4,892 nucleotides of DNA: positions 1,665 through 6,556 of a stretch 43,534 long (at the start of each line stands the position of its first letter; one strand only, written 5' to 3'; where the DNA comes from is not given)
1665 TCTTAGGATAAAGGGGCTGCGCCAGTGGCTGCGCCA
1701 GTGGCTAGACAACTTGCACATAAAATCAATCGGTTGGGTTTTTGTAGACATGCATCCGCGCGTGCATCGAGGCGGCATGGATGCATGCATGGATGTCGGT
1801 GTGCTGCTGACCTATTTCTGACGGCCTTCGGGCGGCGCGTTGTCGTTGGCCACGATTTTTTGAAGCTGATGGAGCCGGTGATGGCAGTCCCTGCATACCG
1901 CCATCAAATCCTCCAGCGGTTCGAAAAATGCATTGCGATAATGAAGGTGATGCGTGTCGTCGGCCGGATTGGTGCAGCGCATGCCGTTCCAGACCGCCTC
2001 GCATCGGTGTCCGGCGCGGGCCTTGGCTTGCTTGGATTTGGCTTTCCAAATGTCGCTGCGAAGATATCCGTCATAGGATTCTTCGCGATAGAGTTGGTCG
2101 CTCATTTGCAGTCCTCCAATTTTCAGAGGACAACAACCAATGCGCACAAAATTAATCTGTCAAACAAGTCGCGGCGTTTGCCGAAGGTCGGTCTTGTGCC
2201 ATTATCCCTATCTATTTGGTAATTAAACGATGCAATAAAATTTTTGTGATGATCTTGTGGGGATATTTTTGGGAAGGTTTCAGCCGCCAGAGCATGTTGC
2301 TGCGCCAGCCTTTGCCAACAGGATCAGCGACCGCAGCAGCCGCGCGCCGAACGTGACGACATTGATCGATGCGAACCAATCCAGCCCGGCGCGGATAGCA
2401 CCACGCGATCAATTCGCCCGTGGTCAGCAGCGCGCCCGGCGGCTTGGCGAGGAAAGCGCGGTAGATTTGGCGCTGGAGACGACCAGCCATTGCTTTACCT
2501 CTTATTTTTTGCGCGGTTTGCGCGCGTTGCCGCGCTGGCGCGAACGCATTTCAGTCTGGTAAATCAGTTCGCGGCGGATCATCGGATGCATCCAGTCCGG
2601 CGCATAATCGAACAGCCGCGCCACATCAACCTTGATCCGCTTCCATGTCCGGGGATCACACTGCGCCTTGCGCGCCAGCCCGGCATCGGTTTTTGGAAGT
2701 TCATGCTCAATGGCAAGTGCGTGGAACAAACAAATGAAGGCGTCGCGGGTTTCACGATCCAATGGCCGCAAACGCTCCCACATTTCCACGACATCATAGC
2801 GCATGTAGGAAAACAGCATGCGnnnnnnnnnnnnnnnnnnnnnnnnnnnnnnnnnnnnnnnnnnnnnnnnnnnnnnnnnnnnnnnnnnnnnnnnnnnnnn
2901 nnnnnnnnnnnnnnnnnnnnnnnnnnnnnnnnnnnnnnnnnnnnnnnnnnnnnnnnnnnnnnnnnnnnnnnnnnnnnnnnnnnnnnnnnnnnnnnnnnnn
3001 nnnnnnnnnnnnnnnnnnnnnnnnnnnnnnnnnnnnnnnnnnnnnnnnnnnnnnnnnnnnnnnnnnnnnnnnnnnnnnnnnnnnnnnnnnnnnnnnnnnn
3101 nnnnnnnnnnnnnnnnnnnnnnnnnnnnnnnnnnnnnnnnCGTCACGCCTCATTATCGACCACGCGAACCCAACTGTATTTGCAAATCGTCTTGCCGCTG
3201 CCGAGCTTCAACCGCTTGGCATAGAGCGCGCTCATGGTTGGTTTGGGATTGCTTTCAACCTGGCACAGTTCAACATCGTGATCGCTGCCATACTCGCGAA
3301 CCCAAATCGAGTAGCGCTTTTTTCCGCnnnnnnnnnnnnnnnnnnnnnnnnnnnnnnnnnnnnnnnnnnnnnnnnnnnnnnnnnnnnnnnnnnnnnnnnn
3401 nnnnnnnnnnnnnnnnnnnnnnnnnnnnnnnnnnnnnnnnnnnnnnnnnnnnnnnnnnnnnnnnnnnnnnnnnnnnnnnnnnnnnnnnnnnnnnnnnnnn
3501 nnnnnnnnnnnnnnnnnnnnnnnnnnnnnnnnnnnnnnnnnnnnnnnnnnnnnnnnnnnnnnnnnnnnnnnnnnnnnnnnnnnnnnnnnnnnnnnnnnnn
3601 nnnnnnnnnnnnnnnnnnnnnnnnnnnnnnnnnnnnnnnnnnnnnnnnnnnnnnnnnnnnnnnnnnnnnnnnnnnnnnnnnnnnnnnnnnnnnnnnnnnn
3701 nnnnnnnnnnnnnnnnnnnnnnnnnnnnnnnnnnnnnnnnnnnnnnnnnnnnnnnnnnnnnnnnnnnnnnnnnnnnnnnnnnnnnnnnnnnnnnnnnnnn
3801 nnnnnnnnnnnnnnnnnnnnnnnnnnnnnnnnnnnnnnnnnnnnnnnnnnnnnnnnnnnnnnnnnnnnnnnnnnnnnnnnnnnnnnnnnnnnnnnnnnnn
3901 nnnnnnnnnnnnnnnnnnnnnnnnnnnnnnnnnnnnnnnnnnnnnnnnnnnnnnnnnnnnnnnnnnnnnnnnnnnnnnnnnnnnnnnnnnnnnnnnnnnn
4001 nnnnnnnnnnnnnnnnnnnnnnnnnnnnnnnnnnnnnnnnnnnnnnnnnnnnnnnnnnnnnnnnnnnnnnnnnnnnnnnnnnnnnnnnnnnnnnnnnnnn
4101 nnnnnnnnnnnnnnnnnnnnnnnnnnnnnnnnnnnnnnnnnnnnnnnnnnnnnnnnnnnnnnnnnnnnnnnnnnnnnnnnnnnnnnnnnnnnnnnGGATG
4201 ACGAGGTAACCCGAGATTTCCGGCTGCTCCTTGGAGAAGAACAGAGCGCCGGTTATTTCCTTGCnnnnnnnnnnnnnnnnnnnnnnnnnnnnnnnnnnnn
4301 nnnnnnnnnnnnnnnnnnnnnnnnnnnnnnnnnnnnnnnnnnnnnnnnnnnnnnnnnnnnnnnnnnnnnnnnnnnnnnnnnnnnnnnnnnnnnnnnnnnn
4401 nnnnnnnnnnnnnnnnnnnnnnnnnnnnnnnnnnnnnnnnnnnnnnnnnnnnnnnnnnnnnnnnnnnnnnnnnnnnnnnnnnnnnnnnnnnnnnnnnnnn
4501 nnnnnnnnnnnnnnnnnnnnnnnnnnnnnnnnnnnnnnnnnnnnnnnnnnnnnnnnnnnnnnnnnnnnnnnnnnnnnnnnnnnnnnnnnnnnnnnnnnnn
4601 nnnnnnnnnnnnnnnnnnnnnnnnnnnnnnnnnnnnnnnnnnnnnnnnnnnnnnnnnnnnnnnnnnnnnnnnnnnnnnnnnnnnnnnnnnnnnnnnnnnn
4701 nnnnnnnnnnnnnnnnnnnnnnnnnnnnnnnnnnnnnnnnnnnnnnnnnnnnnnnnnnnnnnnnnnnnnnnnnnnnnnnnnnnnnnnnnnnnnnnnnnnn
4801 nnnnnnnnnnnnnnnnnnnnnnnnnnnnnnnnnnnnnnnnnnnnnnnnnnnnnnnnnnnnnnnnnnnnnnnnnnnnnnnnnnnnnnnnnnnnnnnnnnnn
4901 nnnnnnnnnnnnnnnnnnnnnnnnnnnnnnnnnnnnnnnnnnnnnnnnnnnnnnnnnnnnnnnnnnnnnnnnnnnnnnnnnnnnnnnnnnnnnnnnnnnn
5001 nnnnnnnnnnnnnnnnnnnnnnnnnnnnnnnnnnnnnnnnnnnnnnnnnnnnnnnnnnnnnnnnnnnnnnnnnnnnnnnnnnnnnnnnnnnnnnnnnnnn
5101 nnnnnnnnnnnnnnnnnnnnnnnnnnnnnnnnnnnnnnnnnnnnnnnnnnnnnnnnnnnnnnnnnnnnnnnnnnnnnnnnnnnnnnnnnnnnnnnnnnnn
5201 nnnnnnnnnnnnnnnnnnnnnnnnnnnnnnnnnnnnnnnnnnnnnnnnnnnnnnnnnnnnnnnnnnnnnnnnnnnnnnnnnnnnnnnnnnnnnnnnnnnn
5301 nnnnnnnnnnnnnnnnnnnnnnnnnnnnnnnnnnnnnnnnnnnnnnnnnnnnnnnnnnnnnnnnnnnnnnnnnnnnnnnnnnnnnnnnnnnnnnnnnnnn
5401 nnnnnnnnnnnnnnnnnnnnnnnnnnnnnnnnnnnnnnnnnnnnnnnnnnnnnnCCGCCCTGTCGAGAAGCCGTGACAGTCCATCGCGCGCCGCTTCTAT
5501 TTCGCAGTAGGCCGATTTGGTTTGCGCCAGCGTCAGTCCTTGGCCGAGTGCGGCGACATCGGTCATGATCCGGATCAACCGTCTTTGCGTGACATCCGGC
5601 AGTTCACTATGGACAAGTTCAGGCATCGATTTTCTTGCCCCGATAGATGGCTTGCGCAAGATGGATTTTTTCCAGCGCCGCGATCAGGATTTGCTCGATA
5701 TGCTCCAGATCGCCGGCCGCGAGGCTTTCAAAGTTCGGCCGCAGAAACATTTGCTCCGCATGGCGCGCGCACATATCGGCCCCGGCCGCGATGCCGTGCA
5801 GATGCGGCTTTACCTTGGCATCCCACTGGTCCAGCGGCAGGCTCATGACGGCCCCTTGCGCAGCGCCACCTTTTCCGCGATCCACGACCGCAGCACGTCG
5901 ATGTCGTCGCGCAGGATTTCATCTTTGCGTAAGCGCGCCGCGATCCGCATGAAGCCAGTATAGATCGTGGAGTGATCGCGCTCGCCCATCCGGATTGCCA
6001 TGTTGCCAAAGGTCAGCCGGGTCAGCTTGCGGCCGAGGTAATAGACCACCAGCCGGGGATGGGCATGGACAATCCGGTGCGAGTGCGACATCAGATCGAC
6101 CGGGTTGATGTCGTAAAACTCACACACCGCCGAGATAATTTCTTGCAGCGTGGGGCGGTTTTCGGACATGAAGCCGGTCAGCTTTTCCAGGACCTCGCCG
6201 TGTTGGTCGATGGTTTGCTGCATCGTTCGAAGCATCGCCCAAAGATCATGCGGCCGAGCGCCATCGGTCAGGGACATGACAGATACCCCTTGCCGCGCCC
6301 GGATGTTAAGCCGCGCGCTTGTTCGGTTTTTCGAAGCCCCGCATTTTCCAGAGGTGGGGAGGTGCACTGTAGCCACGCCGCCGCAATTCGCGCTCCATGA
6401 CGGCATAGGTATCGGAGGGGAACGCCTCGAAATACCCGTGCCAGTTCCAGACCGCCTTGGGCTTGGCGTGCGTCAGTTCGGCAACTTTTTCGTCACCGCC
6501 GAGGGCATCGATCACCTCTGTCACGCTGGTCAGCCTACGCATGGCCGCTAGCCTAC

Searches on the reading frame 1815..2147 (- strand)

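Call 14: search_protein_families(library=phrogs, max_evalue=0.001, proteins=[window:1815-2147:-])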
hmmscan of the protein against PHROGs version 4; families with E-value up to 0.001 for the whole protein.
window:1815-2147:- (111 aa): 6 families
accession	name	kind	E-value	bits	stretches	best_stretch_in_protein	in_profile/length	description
phrog_119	-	DNA, RNA and nucleotide metabolism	1e-07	32.2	1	16-102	173-264/443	HNH endonuclease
phrog_144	-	DNA, RNA and nucleotide metabolism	5.6e-07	30.4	1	21-98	59-138/175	HNH endonuclease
phrog_333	-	DNA, RNA and nucleotide metabolism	4.9e-06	27.8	1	31-91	18-77/138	HNH endonuclease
phrog_5200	-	DNA, RNA and nucleotide metabolism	0.00048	21.1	1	28-94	22-86/154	HNH endonuclease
phrog_8446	-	DNA, RNA and nucleotide metabolism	0.00073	20.2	1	20-96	116-199/211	HNH endonuclease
phrog_4581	-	head and packaging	0.00094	19.7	0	23-97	42-113/395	terminase small subunit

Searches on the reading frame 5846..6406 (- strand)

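Call 14: search_protein_families(library=phrogs, max_evalue=0.001, proteins=[window:5846-6406:-])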
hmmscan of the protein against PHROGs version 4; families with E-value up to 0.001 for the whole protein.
window:5846-6406:- (187 aa): 0 families

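Call 26: search_protein_families(library=pfam, max_evalue=0.01, proteins=[window:5846-6406:-])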
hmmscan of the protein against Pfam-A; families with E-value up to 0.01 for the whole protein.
window:5846-6406:- (187 aa): 1 family
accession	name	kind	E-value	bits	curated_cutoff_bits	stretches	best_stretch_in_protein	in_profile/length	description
PF08299.17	Bac_DnaA_C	-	2.8e-13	50.1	31.5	1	88-153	2-67/69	Bacterial dnaA protein helix-turn-helix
